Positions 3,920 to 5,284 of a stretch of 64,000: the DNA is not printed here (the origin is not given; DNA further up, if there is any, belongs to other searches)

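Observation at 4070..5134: GT9 heptosyltransferase in an archaeon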

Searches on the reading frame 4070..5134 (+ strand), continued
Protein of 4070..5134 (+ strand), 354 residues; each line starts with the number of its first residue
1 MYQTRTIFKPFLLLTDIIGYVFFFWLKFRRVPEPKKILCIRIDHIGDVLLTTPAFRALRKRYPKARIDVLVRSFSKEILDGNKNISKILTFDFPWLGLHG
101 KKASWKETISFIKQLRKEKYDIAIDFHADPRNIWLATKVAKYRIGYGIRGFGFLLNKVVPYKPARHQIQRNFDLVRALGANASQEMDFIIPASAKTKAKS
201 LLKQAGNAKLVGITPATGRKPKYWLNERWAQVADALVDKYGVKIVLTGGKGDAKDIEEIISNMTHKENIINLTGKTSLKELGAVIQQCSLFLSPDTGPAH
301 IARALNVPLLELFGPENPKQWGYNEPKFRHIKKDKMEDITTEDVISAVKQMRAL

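Call 33: search_protein_families(library=ncbifam, proteins=[L087:1207-1770:+, L087:2778-3287:+, L087:3340-4287:+, L087:108-1223:+, L087:4284-5378:+, L087:1773-2723:-, L014:15021-16007:+, L014:15949-16656:+, L014:16657-17973:+], max_evalue=0.00001)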
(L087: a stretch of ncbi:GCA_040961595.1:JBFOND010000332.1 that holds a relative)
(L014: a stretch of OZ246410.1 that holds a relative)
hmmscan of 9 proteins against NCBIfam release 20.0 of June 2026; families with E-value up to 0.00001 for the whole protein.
L087:1207-1770:+ (187 aa): 14 families
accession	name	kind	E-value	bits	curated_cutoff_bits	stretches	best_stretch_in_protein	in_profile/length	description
NF010546.0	PRK13936.1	equivalog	5.2e-76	254.8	276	1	1-185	3-191/197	phosphoheptose isomerase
TIGR00441.1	gmhA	equivalog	3.8e-63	212.2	209.45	1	32-182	2-153/154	D-sedoheptulose 7-phosphate isomerase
NF008138.0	PRK10886.1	equivalog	4.1e-55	186.5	352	1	1-185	1-189/196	DnaA initiator-associating protein DiaA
NF001628.0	PRK00414.1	equivalog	2.5e-51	174.1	265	1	2-184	3-188/192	D-sedoheptulose 7-phosphate isomerase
NF010547.0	PRK13938.1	equivalog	2.8e-41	141.3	320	1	13-185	15-190/196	D-sedoheptulose 7-phosphate isomerase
NF003915.0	PRK05441.1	subfamily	5.6e-10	38.7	168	1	9-153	30-175/300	N-acetylmuramic acid 6-phosphate etherase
NF002805.0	PRK02947.1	subfamily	1.5e-08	34.1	135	1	4-145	3-143/247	sugar isomerase domain-containing protein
TIGR03127.2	RuMP_HxlB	equivalog_domain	1.6e-08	34.6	160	0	108-168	71-132/178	6-phospho-3-hexuloisomerase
NF009222.0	PRK12570.1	subfamily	2e-08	33.4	255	1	14-154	42-183/307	N-acetylmuramic acid 6-phosphate etherase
NF041755.1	RuMP_HxlAB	equivalog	4.1e-08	32.6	500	0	109-160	288-340/391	bifunctional 3-hexulose-6-phosphate synthase/6-phospho-3-hexuloisomerase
NF008458.0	PRK11337.1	equivalog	8.6e-07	28.2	378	0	106-159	185-238/293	MurR/RpiR family transcriptional regulator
TIGR00274.1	TIGR00274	equivalog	1.7e-06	27.3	302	1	19-152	35-169/291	N-acetylmuramic acid 6-phosphate etherase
NF040776.2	AlsR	equivalog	2.8e-06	26.5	400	0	108-158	175-225/279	transcriptional repressor AlsR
NF010701.0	PRK14101.1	equivalog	5.1e-06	25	920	1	106-151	512-557/638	bifunctional transcriptional regulator/glucokinase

L087:2778-3287:+ (169 aa): 5 families
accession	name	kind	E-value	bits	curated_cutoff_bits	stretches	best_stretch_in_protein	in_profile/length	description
TIGR02199.1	rfaE_dom_II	equivalog_domain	9.6e-54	181.1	181.5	1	21-161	2-142/144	D-glycero-beta-D-manno-heptose 1-phosphate adenylyltransferase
NF008454.0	PRK11316.1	equivalog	3.1e-46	158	521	1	12-162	322-472/475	bifunctional D-glycero-beta-D-manno-heptose-7-phosphate kinase/D-glycero-beta-D-manno-heptose 1-phosphate adenylyltransferase HldE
TIGR00125.1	cyt_tran_rel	domain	9.7e-16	57.7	27.7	1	32-98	1-64/65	adenylyltransferase/cytidyltransferase family protein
TIGR01518.1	g3p_cytidyltrns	equivalog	1.5e-09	38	165.4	1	33-127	1-94/125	glycerol-3-phosphate cytidylyltransferase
NF001985.0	PRK00777.1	subfamily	1.3e-08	35.1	104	1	33-91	7-63/157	pantetheine-phosphate adenylyltransferase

L087:3340-4287:+ (315 aa): 22 families
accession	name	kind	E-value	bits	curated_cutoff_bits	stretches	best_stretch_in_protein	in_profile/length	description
TIGR02198.1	rfaE_dom_I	equivalog_domain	4.4e-102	341.4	345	1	7-314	3-314/315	D-glycero-beta-D-manno-heptose-7-phosphate kinase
NF008454.0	PRK11316.1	equivalog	2.7e-82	276.9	521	1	6-314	5-312/475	bifunctional D-glycero-beta-D-manno-heptose-7-phosphate kinase/D-glycero-beta-D-manno-heptose 1-phosphate adenylyltransferase HldE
TIGR02152.1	D_ribokin_bact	equivalog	2.6e-26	92.7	299.65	1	14-304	1-288/298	ribokinase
TIGR03168.1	1-PFK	subfamily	1.3e-23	83.4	216.4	1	41-310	24-295/305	hexose kinase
TIGR03828.1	pfkB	equivalog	1.8e-22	79.7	292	1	42-309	25-294/305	1-phosphofructokinase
TIGR04382.1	myo_inos_iolC_N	equivalog_domain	4.3e-18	65.6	300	1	197-304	194-297/309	5-dehydro-2-deoxygluconokinase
NF008353.0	PRK11142.1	equivalog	3.9e-14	52.9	341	1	47-303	32-290/307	ribokinase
NF006957.1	PRK09434.1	equivalog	5.6e-13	49.1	450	1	191-286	180-270/302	fructokinase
NF053626.1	RibKinHalex1628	equivalog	5.1e-12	45.9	330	0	43-106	29-95/293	ATP-dependent ribose-1-phosphate kinase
NF007355.0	PRK09850.1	equivalog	1e-11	44.5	540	1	49-292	37-282/313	pseudouridine kinase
NF041164.1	NucKinThplmales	equivalog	1.1e-11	44.5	450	1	220-298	195-273/295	nucleoside kinase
NF007321.0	PRK09813.1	equivalog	2.3e-11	43.7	247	0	208-285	167-243/261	fructoselysine 6-kinase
NF041320.1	pfkB_Halo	equivalog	3.9e-11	42.9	400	1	42-310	27-290/302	1-phosphofructokinase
NF007632.0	PRK10294.1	equivalog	8.1e-11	41.7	353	1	44-294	30-287/310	6-phosphofructokinase II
NF049991.1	TagKinase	equivalog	8.4e-11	41.2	420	1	216-302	215-301/321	tagatose kinase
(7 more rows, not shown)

L087:108-1223:+ (371 aa): 6 families
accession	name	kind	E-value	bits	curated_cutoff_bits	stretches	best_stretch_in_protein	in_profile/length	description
TIGR02195.1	heptsyl_trn_II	equivalog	8.2e-29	100.8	134.6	1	37-366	1-338/339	lipopolysaccharide heptosyltransferase II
TIGR02193.1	heptsyl_trn_I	equivalog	2.3e-25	89.5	185.3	1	37-322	1-297/320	lipopolysaccharide heptosyltransferase I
NF007742.0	PRK10422.1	equivalog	9.2e-25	87.2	467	1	35-368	5-345/352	lipopolysaccharide core heptosyltransferase RfaQ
TIGR02201.1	heptsyl_trn_III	equivalog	1.6e-24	86.6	170.2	1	37-366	1-343/344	putative lipopolysaccharide heptosyltransferase III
NF008162.0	PRK10916.1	equivalog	3.8e-16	59.2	569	1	37-312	2-293/348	ADP-heptose--LPS heptosyltransferase RfaF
NF008204.0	PRK10964.1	equivalog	3.4e-07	29.7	437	1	106-319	86-292/322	lipopolysaccharide heptosyltransferase RfaC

L087:4284-5378:+ (364 aa): 6 families
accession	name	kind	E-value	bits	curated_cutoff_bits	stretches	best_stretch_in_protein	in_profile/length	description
TIGR02201.1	heptsyl_trn_III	equivalog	9.6e-41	140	170.2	2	209-362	188-343/344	putative lipopolysaccharide heptosyltransferase III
TIGR02195.1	heptsyl_trn_II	equivalog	4.7e-40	137.8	134.6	1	31-362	9-338/339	lipopolysaccharide heptosyltransferase II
NF007742.0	PRK10422.1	equivalog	2.5e-36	125.2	467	1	20-363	4-344/352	lipopolysaccharide core heptosyltransferase RfaQ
NF008162.0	PRK10916.1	equivalog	8.3e-30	104.1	569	1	28-363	7-344/348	ADP-heptose--LPS heptosyltransferase RfaF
TIGR02193.1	heptsyl_trn_I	equivalog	1.2e-23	83.8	185.3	1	23-320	1-297/320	lipopolysaccharide heptosyltransferase I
NF008204.0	PRK10964.1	equivalog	1.7e-11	43.9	437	1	215-322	191-297/322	lipopolysaccharide heptosyltransferase RfaC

L087:1773-2723:- (316 aa): 0 families

L014:15021-16007:+ (328 aa): 8 families
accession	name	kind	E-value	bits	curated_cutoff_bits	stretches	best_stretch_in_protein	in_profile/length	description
NF049969.1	GlMnHpPKinHddA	equivalog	8e-50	170.2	600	1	2-323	3-334/338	D-glycero-D-manno-heptose 7-phosphate kinase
NF009948.0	PRK13412.1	equivalog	7.5e-27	93.4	721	1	81-292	722-933/974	bifunctional fucokinase/fucose-1-phosphate guanylyltransferase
TIGR00549.1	mevalon_kin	equivalog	1.4e-23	83.7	163.05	1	31-292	20-275/276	mevalonate kinase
NF003036.0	PRK03926.1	equivalog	6.3e-19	68.2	403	1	31-305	25-279/302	mevalonate kinase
NF003006.0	PRK03817.1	equivalog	2.1e-14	53.3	443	1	1-196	1-192/352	galactokinase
TIGR00131.1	gal_kin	equivalog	4.9e-12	45.5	226.65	1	62-159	87-184/388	galactokinase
NF003472.0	PRK05101.1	equivalog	8.6e-08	31.5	499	1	83-176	110-203/382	galactokinase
NF003705.0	PRK05322.1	equivalog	2.6e-07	29.7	385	0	76-167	103-193/388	galactokinase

L014:15949-16656:+ (235 aa): 5 families
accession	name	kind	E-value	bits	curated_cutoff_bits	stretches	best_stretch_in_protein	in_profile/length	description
TIGR00441.1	gmhA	equivalog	9.1e-26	90.8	209.45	1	55-213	2-150/154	D-sedoheptulose 7-phosphate isomerase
NF010546.0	PRK13936.1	equivalog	1.5e-23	83.6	276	1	45-213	24-185/197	phosphoheptose isomerase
NF001628.0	PRK00414.1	equivalog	4.9e-20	72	265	1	45-205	25-175/192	D-sedoheptulose 7-phosphate isomerase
NF010547.0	PRK13938.1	equivalog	1.7e-14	54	320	1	36-212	17-183/196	D-sedoheptulose 7-phosphate isomerase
NF008138.0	PRK10886.1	equivalog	1.3e-13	51.1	352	1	49-209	26-178/196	DnaA initiator-associating protein DiaA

L014:16657-17973:+ (438 aa): 51 families (the best 25 are shown)
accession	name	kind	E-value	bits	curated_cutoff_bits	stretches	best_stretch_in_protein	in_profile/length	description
NF006506.0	PRK08942.1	equivalog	2.4e-44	151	178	1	250-419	2-162/182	D-glycero-beta-D-manno-heptose 1,7-bisphosphate 7-phosphatase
TIGR00213.1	GmhB_yaeD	subfamily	9.8e-41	139.3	149.6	1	251-407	1-152/176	D-glycero-beta-D-manno-heptose 1,7-bisphosphate 7-phosphatase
TIGR01656.1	Histidinol-ppas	subfamily_domain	2.1e-40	138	84.15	1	253-404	2-146/149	histidinol-phosphate phosphatase domain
NF052502.1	man1P_GTase_Rv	exception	2.7e-40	138.3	440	1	4-235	3-224/352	mannose-1-phosphate guanylyltransferase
NF045761.1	NAMPUrTaseMurU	equivalog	3.4e-32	112.1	250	1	3-236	2-222/226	N-acetylmuramate alpha-1-phosphate uridylyltransferase MurU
TIGR03992.1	Arch_glmU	subfamily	3e-31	108.7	292.1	1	3-197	2-184/393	bifunctional sugar-1-phosphate nucleotidylyltransferase/acetyltransferase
TIGR01662.1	HAD-SF-IIIA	subfamily_domain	1.5e-30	106.2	44.6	1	252-406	1-140/141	HAD-IIIA family hydrolase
NF005264.0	PRK06769.1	equivalog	4.8e-30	104.6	217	1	251-435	4-169/175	HAD-IIIA family hydrolase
NF050049.1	HBPPhtaseGmhB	domain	7.2e-30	104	250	1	250-422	2-161/171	D-glycero-alpha-D-manno-heptose-1,7-bisphosphate 7-phosphatase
NF049965.1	GlMnHpPGnyltfHddC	equivalog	6.2e-28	97.9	300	1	3-239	2-219/221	D-glycero-D-manno-heptose 1-phosphate guanosyltransferase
TIGR01208.1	rmlA_long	equivalog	1.1e-27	96.9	320.25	1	3-197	1-190/353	glucose-1-phosphate thymidylyltransferase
NF041313.1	UDPGP_AglF_Halo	equivalog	9.6e-24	84.1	400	1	3-191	2-180/234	UTP--glucose-1-phosphate uridylyltransferase AglF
NF003937.0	PRK05446.1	equivalog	1.9e-22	79.8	443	1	250-429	2-166/355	bifunctional histidinol-phosphatase/imidazoleglycerol-phosphate dehydratase HisB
TIGR02623.1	G1P_cyt_trans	equivalog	5.3e-22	78.5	300.25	2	3-67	2-66/255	glucose-1-phosphate cytidylyltransferase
TIGR01261.1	hisB_Nterm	equivalog_domain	1.3e-20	73.5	140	1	252-402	2-144/161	histidinol-phosphatase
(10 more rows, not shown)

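Call 44: list_cluster_members(proteins=[P0001, P0121, P0003, P0140])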
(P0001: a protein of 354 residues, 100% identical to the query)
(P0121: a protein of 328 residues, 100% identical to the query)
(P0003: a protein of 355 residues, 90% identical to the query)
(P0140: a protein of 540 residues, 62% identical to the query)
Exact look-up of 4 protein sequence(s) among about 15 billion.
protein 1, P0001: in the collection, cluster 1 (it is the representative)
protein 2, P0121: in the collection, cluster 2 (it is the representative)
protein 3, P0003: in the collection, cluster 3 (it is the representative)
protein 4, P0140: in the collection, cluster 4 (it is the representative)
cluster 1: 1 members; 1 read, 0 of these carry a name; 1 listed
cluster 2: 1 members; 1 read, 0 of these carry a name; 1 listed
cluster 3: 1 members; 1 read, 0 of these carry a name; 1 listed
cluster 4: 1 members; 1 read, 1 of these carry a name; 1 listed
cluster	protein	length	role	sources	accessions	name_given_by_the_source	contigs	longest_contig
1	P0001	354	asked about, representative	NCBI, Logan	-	-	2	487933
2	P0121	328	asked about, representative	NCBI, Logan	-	-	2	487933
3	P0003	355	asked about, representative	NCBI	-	-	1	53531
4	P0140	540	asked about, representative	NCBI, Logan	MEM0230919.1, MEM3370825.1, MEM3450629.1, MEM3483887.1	MAG: SIS domain-containing protein [Candidatus Woesearchaeota archaeon]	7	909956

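Call 45: search_solved_structures(query=A1, max_evalue=0.001, show_alignments=5)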
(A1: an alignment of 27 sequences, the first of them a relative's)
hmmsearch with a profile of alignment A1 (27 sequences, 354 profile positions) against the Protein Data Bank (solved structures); distinct sequences matched with E-value up to 0.001: 8.
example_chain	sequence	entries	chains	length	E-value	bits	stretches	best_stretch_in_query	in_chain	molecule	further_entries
3tov_A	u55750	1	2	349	1.4e-46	162.4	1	33-351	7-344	Glycosyl transferase family 9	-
1psw_A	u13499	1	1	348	6.4e-31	110.9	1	36-351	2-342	ADP-HEPTOSE LPS HEPTOSYLTRANSFERASE II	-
6dfe_A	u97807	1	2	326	2.7e-21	79.2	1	36-345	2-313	ADP-heptose--LPS heptosyltransferase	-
2gt1_A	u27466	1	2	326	2.7e-21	79.2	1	36-345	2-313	Lipopolysaccharide heptosyltransferase-1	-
2h1f_A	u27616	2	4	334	2.9e-21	79.1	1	36-345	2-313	Lipopolysaccharide heptosyltransferase-1 | Lipopolysaccharide heptosyltransferase 1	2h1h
7wff_a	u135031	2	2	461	7.7e-08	35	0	276-334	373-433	Photosynthetic NDH subunit of subcomplex B 1, chloroplastic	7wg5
9grx_1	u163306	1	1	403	2.4e-07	33.4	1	35-322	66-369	Photosynthetic NDH subunit of subcomplex B 1, chloroplastic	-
7eu3_6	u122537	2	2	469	0.00012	24.5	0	276-350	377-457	Photosynthetic NDH subunit of subcomplex B1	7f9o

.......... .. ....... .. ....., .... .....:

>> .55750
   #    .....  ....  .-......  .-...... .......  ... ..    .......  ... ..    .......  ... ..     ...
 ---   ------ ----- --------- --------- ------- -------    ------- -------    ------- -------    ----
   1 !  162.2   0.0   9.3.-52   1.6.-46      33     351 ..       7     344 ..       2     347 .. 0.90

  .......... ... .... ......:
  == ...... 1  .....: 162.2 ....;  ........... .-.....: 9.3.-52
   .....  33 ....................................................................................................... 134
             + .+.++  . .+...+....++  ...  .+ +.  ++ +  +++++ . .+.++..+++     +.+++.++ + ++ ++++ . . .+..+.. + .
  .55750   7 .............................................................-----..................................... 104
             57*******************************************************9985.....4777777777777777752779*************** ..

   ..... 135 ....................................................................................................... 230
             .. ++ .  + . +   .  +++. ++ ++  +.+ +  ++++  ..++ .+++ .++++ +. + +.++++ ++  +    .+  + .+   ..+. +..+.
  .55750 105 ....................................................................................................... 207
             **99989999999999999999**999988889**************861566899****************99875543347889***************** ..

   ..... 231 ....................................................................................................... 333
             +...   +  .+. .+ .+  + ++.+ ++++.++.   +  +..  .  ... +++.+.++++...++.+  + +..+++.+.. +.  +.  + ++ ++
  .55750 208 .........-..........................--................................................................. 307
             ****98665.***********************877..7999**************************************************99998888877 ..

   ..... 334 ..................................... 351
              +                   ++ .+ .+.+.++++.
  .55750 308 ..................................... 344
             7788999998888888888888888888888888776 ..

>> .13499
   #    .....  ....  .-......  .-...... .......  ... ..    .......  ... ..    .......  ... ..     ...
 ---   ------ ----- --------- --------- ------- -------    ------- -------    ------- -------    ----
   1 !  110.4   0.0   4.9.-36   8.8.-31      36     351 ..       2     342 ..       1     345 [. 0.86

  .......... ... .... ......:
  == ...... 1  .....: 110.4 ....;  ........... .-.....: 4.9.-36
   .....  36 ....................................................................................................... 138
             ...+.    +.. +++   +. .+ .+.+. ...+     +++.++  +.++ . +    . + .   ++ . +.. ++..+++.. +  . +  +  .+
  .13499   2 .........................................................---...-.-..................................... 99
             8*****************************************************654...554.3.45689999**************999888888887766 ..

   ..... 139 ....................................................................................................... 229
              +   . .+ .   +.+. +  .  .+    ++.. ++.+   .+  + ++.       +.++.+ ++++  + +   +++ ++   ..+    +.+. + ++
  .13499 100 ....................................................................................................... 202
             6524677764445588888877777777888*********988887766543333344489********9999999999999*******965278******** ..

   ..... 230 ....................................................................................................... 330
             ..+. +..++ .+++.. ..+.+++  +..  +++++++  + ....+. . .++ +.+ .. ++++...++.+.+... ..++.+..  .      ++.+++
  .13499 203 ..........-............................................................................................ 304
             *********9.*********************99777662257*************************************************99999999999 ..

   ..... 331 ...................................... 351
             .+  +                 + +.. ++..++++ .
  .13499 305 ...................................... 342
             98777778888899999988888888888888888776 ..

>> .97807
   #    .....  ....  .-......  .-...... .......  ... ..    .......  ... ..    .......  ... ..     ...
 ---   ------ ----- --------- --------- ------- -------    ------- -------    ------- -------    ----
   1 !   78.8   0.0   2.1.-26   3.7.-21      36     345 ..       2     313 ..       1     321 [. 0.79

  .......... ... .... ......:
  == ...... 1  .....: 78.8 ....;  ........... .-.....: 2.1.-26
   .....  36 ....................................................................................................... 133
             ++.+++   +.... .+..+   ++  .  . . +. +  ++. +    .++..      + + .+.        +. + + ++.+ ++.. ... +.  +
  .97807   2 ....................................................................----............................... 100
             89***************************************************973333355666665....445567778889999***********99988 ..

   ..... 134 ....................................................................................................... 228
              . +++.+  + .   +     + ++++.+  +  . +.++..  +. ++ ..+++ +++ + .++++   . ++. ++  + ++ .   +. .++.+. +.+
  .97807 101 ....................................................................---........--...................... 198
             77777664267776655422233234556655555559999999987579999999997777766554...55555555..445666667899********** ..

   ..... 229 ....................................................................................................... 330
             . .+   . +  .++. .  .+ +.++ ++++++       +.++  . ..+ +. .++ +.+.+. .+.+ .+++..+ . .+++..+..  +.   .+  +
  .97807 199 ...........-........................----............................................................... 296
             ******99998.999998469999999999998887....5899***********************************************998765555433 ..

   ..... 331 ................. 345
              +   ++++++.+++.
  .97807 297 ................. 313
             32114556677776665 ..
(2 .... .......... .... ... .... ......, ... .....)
